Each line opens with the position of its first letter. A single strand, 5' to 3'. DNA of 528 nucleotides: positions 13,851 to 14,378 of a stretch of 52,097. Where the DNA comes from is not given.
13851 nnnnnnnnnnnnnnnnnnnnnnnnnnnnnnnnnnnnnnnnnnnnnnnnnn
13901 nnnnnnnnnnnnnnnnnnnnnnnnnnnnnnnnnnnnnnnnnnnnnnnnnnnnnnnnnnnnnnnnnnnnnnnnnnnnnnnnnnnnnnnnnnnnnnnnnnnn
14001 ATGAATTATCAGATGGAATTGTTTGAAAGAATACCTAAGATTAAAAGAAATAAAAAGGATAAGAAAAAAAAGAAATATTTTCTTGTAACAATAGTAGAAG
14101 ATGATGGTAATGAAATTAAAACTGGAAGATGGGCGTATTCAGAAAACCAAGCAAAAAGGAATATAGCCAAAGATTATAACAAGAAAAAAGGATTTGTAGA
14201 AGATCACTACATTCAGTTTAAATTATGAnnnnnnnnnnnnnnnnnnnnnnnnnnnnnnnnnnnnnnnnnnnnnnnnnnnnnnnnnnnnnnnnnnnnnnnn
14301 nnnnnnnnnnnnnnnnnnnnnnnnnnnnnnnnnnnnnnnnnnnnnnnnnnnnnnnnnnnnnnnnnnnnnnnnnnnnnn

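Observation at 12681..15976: Consensus-promoter cassette of three tiny Lys-rich orphan proteins plus an unlisted 54-aa two-TM protein, bracketed by a Cas4-like Fe-S nuclease and a tyrosine recombinase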

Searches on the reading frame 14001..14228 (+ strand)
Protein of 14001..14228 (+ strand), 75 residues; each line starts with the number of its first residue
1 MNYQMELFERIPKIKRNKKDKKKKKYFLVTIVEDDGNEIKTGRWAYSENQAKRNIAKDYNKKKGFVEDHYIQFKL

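Call 7: search_protein_families(library=pfam, proteins=[window:14001-14225:+], max_evalue=1)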
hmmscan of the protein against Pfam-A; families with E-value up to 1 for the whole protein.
window:14001-14225:+ (75 aa): 0 families

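Call 8: search_protein_families(library=phrogs, proteins=[window:14001-14225:+], max_evalue=1)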
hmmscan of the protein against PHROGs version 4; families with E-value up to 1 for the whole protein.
window:14001-14225:+ (75 aa): 2 families
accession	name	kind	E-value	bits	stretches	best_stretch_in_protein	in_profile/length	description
phrog_11499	-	unknown function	0.11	13.2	1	22-37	36-51/71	-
phrog_6449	-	unknown function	0.27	13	1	13-68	6-54/90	-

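Call 10: list_cluster_members(proteins=[window:14001-14225:+, window:14244-14492:+, window:14241-14492:+, window:14497-14745:+, window:14807-14968:+, window:12684-13862:-, window:15029-15976:-, window:12304-12675:+, window:16090-16284:-])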
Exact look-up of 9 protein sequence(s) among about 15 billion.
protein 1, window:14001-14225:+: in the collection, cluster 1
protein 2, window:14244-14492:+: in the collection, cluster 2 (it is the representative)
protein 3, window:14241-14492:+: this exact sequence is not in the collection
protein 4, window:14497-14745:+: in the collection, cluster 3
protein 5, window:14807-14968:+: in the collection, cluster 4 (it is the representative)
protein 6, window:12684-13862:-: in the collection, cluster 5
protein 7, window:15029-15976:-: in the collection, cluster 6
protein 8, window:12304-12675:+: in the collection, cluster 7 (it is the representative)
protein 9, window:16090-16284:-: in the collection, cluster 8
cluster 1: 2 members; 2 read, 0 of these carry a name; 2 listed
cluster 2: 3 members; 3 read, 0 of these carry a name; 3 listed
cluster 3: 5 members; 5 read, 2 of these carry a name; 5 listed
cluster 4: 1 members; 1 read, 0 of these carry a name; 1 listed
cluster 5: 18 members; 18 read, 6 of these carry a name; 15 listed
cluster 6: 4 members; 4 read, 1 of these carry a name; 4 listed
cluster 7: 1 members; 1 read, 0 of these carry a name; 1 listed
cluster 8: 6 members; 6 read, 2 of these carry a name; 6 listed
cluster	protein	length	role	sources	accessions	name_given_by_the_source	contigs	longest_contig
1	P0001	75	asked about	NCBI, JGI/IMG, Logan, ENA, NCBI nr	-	-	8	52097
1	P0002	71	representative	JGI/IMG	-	-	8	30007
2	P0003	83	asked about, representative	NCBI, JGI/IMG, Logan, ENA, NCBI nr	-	-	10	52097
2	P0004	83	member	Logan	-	-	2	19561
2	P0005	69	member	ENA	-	-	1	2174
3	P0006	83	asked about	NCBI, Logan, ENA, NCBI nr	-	-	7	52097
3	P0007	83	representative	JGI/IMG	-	hypothetical protein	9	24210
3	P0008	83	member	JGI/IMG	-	-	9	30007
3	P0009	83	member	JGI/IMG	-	hypothetical protein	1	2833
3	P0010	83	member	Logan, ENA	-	-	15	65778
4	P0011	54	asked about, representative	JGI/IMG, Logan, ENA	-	-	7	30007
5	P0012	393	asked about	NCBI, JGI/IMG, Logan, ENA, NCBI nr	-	-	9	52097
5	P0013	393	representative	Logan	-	-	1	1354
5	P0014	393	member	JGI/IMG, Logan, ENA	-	putative RecB family exonuclease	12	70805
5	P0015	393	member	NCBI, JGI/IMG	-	putative RecB family exonuclease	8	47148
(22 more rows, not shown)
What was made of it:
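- Checked: Public gene calls use the 83-aa form (call 10).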

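Call 11: find_encoding_contigs(protein=window:14001-14228:+, flank=10000, max_places=10)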
Protein window:14001-14228:+ (75 aa): 21 contigs read that carry it; 10 places shown.
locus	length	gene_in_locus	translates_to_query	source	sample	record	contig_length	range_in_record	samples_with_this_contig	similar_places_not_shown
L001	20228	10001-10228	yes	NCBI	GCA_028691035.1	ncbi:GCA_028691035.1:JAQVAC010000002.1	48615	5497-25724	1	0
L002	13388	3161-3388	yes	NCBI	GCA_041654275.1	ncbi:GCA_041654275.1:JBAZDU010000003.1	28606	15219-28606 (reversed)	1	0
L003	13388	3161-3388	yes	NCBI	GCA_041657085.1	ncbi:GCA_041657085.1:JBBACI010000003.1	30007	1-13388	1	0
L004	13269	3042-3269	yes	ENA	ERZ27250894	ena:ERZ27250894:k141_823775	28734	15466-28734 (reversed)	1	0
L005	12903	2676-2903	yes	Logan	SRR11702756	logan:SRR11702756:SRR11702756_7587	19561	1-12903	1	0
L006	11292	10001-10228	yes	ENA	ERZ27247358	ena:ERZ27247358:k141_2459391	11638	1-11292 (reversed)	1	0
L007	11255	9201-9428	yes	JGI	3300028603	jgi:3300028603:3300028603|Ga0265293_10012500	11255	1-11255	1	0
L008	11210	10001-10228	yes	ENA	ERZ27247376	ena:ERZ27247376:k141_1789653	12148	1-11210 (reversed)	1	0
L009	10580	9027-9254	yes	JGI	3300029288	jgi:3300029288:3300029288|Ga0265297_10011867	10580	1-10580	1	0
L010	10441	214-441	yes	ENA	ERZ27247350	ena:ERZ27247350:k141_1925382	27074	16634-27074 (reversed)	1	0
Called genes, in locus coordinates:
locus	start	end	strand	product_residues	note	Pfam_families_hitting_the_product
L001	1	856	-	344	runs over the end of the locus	PF01510:Amidase_2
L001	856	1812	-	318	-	PF00551:Formyl_trans_N, PF02911:Formyl_trans_C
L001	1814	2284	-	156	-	PF01327:Pep_deformylase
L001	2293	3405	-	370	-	PF18319:Zn_ribbon_PriA (weak), PF18074:PriA_C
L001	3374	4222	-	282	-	PF17764:PriA_3primeBD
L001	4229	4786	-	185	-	PF10469:AKAP7_NLS (weak), PF02834:LigT_PEase (weak), PF13563:2_5_RNA_ligase2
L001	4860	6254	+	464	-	PF01225:Mur_ligase, PF08245:Mur_ligase_M, PF02875:Mur_ligase_C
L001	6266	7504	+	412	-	PF22694:CtpB_N-like (weak), PF00595:PDZ, PF13180:PDZ_2, PF17820:PDZ_6, PF03572:Peptidase_S41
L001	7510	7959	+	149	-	PF01281:Ribosomal_L9_N, PF03948:Ribosomal_L9_C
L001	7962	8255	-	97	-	PF01016:Ribosomal_L27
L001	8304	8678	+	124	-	-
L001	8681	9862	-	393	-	PF10926:DUF2800 (weak), PF12705:PDDEXK_1, PF24091:DUF7376 (weak)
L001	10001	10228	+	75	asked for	-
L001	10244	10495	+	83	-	-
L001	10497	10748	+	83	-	-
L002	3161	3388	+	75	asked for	-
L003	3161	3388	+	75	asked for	-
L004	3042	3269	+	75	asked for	-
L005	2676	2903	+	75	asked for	-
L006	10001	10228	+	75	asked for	-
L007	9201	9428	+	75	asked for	-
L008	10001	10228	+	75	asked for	-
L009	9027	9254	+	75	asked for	-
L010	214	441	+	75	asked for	-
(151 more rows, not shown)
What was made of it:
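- On Holin: The nearest amidase gene is about 10 kb away (call 11).
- NCBI annotation omits o4 (call 11).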

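Call 13: find_homologous_proteins(query=window:14001-14225:+, max_evalue=0.01)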
Query window:14001-14225:+ (75 aa): 1 proteins with E <= 0.01 among 1 candidates.
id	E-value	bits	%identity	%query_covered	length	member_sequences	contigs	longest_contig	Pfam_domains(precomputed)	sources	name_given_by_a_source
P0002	9.0e-39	148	100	95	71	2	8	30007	-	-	-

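Call 20: find_homologous_proteins(query=A1, max_evalue=0.01)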
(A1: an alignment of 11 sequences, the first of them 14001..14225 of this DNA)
Query A1 (11 sequences) (75 aa, profile of the alignment): 14 proteins with E <= 0.01 among 281 candidates.
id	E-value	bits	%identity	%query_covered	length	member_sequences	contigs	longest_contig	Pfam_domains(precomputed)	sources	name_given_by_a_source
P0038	8.7e-28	114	34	95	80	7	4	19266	-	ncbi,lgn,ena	-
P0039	9.8e-27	111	34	93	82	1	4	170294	-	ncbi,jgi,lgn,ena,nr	ncbi:MAG: hypothetical protein PHH35_01595 [Candidatus Pacebacteria bacterium]|jgi:predicted small i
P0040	1.0e-26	111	35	93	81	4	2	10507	-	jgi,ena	-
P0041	1.9e-23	101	34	93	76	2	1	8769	-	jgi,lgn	-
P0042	1.0e-21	95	32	97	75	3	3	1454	-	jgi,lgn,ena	-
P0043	3.2e-19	87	30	71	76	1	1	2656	-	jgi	-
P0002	2.4e-18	84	100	95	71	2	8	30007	-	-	-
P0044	1.2e-17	82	36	59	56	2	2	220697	-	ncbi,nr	ncbi:MAG: hypothetical protein PHG13_02605 [Candidatus Pacebacteria bacterium]|nr:hypothetical prote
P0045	5.9e-15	73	43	28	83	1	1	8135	-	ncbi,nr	ncbi:MAG: hypothetical protein GYA31_00760 [Parcubacteria group bacterium]|nr:hypothetical protein [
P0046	5.6e-14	70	33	76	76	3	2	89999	-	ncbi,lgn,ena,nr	ncbi:MAG: hypothetical protein KAS91_00145 [Candidatus Pacebacteria bacterium]|nr:hypothetical prote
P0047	8.1e-13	66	43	40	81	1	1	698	-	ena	-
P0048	1.4e-12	66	35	41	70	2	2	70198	-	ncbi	ncbi:MAG: hypothetical protein ACP5HL_00365 [Minisyncoccia bacterium]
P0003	9.6e-10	57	40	27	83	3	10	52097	-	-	-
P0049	8.6e-6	44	36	37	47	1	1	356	-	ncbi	-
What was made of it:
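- The word-indexed search found 14 clusters (call 20).
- Tried and rejected: It found only its own cluster (call 20 improved on call 13 by using an alignment).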

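Call 22: find_encoding_contigs(protein=P0046, flank=6000, max_places=3)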
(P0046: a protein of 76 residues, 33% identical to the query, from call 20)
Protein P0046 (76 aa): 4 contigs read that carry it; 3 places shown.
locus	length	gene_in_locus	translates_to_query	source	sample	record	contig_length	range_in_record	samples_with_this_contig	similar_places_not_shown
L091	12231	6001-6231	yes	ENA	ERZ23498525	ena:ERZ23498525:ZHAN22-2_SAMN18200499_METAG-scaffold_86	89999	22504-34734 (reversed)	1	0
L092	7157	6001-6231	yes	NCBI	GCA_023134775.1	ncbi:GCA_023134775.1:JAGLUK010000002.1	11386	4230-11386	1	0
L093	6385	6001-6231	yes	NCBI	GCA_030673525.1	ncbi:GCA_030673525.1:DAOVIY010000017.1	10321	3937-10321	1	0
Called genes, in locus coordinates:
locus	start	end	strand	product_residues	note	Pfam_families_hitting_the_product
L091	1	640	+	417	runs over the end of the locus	PF22694:CtpB_N-like, PF00595:PDZ, PF13180:PDZ_2, PF17820:PDZ_6, PF03572:Peptidase_S41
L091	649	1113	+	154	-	PF01281:Ribosomal_L9_N, PF03948:Ribosomal_L9_C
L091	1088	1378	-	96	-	PF01016:Ribosomal_L27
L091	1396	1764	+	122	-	-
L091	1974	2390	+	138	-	-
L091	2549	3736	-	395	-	PF10926:DUF2800 (weak), PF12705:PDDEXK_1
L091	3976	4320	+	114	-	-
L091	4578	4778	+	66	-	-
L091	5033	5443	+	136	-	-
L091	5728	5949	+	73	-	-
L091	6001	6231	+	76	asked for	-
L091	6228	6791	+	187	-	-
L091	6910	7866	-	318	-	PF13102:Phage_int_SAM_5 (faint), PF02899:Phage_int_SAM_1, PF00589:Phage_integrase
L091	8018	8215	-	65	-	-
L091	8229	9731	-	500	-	PF00749:tRNA-synt_1c, PF19269:Anticodon_2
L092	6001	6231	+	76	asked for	-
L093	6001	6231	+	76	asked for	-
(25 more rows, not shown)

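Call 23: find_encoding_contigs(protein=P0048, flank=6000, max_places=3)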
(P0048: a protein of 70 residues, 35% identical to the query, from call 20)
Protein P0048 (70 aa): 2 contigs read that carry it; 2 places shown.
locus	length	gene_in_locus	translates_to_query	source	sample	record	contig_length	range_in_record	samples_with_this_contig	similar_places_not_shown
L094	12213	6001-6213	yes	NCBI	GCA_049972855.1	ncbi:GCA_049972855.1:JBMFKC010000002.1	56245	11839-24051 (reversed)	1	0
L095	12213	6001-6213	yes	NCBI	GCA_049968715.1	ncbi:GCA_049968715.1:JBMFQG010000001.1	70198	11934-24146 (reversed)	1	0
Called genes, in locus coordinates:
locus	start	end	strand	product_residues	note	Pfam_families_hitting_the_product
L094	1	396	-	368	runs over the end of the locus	PF18319:Zn_ribbon_PriA, PF18074:PriA_C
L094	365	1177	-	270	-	PF17764:PriA_3primeBD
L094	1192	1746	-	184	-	PF02834:LigT_PEase (weak), PF13563:2_5_RNA_ligase2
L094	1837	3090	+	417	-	PF22694:CtpB_N-like, PF00595:PDZ, PF13180:PDZ_2, PF17820:PDZ_6, PF03572:Peptidase_S41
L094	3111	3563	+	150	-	PF01281:Ribosomal_L9_N, PF03948:Ribosomal_L9_C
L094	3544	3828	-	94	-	PF01016:Ribosomal_L27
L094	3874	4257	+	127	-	-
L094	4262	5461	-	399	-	PF10926:DUF2800, PF12705:PDDEXK_1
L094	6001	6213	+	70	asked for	-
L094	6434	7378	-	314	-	PF02899:Phage_int_SAM_1, PF00589:Phage_integrase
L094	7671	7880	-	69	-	-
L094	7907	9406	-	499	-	PF00749:tRNA-synt_1c, PF19269:Anticodon_2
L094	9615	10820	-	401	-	PF03033:Glyco_transf_28, PF04101:Glyco_tran_28_C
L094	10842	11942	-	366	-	PF01098:FTSW_RODA_SPOVE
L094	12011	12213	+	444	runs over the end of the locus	-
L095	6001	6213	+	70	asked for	-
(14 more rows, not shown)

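Call 24: find_encoding_contigs(protein=P0044, flank=6000, max_places=3)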
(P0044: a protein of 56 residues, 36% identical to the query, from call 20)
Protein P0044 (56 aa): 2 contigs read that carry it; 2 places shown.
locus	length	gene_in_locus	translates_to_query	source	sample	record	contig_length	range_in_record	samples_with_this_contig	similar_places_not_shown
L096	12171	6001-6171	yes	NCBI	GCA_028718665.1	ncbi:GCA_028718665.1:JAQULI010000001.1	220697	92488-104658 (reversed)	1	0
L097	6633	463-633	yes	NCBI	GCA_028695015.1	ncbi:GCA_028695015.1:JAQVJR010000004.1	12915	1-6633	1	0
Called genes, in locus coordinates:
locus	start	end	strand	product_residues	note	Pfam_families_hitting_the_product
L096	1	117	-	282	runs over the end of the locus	PF17764:PriA_3primeBD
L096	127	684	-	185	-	PF10469:AKAP7_NLS, PF13563:2_5_RNA_ligase2, PF02834:LigT_PEase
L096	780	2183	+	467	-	PF01225:Mur_ligase, PF08245:Mur_ligase_M, PF02875:Mur_ligase_C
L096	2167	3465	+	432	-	PF22694:CtpB_N-like (weak), PF00595:PDZ, PF13180:PDZ_2, PF17820:PDZ_6, PF03572:Peptidase_S41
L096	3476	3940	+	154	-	PF01281:Ribosomal_L9_N, PF03948:Ribosomal_L9_C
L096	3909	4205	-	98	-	PF01016:Ribosomal_L27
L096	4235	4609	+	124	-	-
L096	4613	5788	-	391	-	PF12705:PDDEXK_1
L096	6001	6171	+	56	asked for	-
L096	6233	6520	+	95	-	-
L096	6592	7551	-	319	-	PF02899:Phage_int_SAM_1, PF13495:Phage_int_SAM_4 (faint), PF00589:Phage_integrase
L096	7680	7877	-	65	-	-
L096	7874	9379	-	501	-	PF00749:tRNA-synt_1c, PF19269:Anticodon_2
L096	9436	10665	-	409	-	PF03033:Glyco_transf_28, PF04101:Glyco_tran_28_C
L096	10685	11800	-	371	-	PF01098:FTSW_RODA_SPOVE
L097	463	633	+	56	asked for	-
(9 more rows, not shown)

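Call 44: predict_structure(alignment_id=A4)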
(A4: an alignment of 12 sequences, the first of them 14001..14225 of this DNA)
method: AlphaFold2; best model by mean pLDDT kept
length: 75 residues; sequences in the alignment: 12
mean_pLDDT: 66.6   pTM: 0.47
mean pLDDT of the five models: 66.6, 65.9, 65.1, 64.5, 63.2
residues with pLDDT >= 90: 0; 70-90: 41; 50-70: 14; < 50: 20
segments of 3 or more residues with pLDDT < 50: 1-10, 67-70, 72-75
pLDDT, mean of each block of 10 residues (from residue 1): 44 53 79 78 83 82 60 43
secondary structure, 60 per line:
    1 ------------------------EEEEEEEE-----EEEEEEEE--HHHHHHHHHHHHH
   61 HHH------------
elements in order: E25-32 E38-45 H48-63
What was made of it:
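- On Beta-clamp-binding-motif proteins: In the AF2 model residues 1-10 have pLDDT below 50 and there is no secondary structure before residue 25 (call 44).
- In the AF2 model residues 1-10 have pLDDT below 50 and block means stay low through residue 20 (44 and 53), while the core is at about 80 (call 44).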

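Call 48: fold_search(model_id=the predicted structure, library=pdb)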
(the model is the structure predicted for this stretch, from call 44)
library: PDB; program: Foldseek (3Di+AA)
matches with E <= 10: 442; with E <= 0.001: 0
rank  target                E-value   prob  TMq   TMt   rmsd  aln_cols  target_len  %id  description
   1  4bts_AZ               9.9e-01  0.14  0.27  0.23   5.6        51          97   14  THE CRYSTAL STRUCTURE OF THE EUKARYOTIC 40S RIBOSOMAL SUBUNIT IN COMPLEX WITH EIF1 AND EIF1A (released 2013-07-17)
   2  7pzy_W                1.1e+00  0.13  0.28  0.26   7.3        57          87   10  Structure of the vacant Candida albicans 80S ribosome (released 2022-05-18)
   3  5odn_E                1.4e+00  0.23  0.25  0.18   1.7        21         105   28  Salinibacter ruber Single-Strand Binding protein (released 2018-08-01)
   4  5xyi_V                1.4e+00  0.08  0.27  0.25   7.5        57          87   16  Small subunit of Trichomonas vaginalis ribosome (released 2017-08-30)
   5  1k51                  1.5e+00  0.23  0.36  0.38   5.5        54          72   11  A G55A Mutation Induces 3D Domain Swapping in the B1 Domain of Protein L from Peptostreptococcus magnus (released 2001-12-05)
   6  7qiw_U                1.6e+00  0.33  0.43  0.21   4.2        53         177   17  Specific features and methylation sites of a plant ribosome. 60S ribosomal subunit. (released 2022-07-13)
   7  1jml                  1.7e+00  0.21  0.36  0.38   5.4        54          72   11  Conversion of Monomeric Protein L to an Obligate Dimer by Computational Protein Design (released 2001-10-10)
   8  8zzu_G                1.7e+00  0.15  0.25  0.29   4.9        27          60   26  Molecular Architecture of Human Fibrin Clots (released 2020-01-10)
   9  2k5q_MODEL_1_A        1.7e+00  0.11  0.29  0.21  12.8        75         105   16  NMR Solution structure of membrane associated protein from Bacillus cereus: Northeast Structural Genomics Cons (released 2008-08-26)
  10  6az1_Y                1.7e+00  0.06  0.23  0.21   8.5        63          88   11  Cryo-EM structure of the small subunit of Leishmania ribosome bound to paromomycin (released 2017-12-06)
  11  3vyx_A                1.8e+00  0.14  0.35  0.29   6.8        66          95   18  Structural insights into RISC assembly facilitated by dsRNA binding domains of human RNA helicase (DHX9) (released 2013-02-13)
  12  3zqq_A                1.8e+00  0.08  0.24  0.16  16.8        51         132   16  Crystal structure of the full-length small terminase from a SPP1-like bacteriophage (released 2011-12-28)
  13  7ood_r                1.8e+00  0.08  0.24  0.14  18.9        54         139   15  Mycoplasma pneumoniae 50S subunit of ribosomes in chloramphenicol-treated cells (released 2022-05-25)
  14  9v21_sx               1.8e+00  0.03  0.18  0.17  14.6        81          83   15  Cryo- EM structure of 75S ribosome with P- tRNA from Entamoeba histolytica (released 2025-10-08)
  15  4v6u_Bl               1.9e+00  0.28  0.40  0.39   2.5        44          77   18  Promiscuous behavior of proteins in archaeal ribosomes revealed by cryo-EM: implications for evolution of eukaryotic  (released 2014-07-09)
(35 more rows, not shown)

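Call 52: search_protein_families(library=padloc, proteins=[window:14001-14225:+], max_evalue=0.1)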
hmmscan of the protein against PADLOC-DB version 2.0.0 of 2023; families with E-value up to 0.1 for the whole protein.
window:14001-14225:+ (75 aa): 0 families

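Call 65: search_dna_similar(query=window:14001-14225:+, collection=phages, mode=protein, max_evalue=1, max_rows=5)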
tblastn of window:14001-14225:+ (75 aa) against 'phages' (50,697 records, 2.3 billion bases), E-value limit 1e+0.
No match.

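Call 68: find_related_loci(query=A7, collection=viral_contigs, flank=5000)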
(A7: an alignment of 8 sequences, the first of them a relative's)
Query A7 (80 aa) in viral_contigs; peptide patterns used: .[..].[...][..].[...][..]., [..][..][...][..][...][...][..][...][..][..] (x = any residue, [..] = any of these).
40 stretches matched a pattern, but none encodes a relative of the query by tblastn (E <= 1e-3).

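Call 69: find_related_loci(query=A7, collection=metagenome_contigs, flank=4000)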
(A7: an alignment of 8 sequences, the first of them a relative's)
Query A7 (80 aa) in metagenome_contigs; peptide patterns used: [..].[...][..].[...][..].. (x = any residue, [..] = any of these).
184 stretches matched a pattern; 14 encode a relative of the query (tblastn E <= 1e-3); 14 distinct loci.
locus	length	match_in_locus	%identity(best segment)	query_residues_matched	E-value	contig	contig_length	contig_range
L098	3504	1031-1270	99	1-80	6e-52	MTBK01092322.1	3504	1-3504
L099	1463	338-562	88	1-80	7e-37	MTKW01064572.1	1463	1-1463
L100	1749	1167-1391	88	1-80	1e-36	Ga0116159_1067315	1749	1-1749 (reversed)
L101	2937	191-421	69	2-78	8e-35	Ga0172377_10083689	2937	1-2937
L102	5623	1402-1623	62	4-76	3e-27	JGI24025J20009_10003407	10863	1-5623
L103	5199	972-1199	53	2-75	9e-22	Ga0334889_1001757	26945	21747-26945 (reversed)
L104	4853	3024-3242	64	5-76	1e-20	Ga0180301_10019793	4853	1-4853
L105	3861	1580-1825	52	1-80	8e-19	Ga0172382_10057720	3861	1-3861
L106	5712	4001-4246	52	1-80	8e-19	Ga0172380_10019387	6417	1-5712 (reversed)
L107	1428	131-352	57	4-76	2e-17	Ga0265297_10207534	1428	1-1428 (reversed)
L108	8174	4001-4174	42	6-63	7e-9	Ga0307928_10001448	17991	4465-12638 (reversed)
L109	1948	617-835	36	4-76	6e-9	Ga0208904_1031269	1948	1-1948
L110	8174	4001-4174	42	6-63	7e-9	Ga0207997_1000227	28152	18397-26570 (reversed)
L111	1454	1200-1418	36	4-76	2e-8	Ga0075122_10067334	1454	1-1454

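Call 70: search_protein_representatives(alignment_id=A4)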
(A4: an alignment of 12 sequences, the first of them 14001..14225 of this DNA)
Query: 12 sequences, 78 profile positions. Proteins with E-value up to 0.001 (for the whole library): 33; up to 1e-10: 11; up to 1e-30: 0. The best 33 are listed.
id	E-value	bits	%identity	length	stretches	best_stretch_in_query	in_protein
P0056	1.6e-20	89.3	-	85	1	1-77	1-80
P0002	2.6e-19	85.4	-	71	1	4-70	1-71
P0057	3.4e-19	85.0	-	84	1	1-76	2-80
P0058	3.2e-18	81.9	-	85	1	1-76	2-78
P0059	6.3e-18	81.0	-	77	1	1-71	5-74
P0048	7.6e-16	74.3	-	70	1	15-77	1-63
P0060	5.2e-14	68.4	-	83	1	1-75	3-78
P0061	4.1e-13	65.6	-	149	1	3-77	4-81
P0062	2.3e-12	63.1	-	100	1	1-74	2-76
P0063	9.3e-12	61.2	-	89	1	14-75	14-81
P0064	2.7e-11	59.7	-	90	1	3-76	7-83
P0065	3.0e-10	56.4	-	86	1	16-70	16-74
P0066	1.3e-09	54.3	-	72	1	15-76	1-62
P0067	3.1e-09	53.1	-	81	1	14-76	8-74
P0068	4.0e-09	52.8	-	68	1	19-77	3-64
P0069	6.8e-09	52.0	-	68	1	19-74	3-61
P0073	3.2e-08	49.9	-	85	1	19-68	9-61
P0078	1.6e-06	44.5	-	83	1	2-73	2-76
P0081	1.1e-05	41.8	-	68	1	15-70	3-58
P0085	4.4e-04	36.6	-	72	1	19-70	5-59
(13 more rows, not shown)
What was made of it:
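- The exhaustive HMMER search found 33 representatives (call 70).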
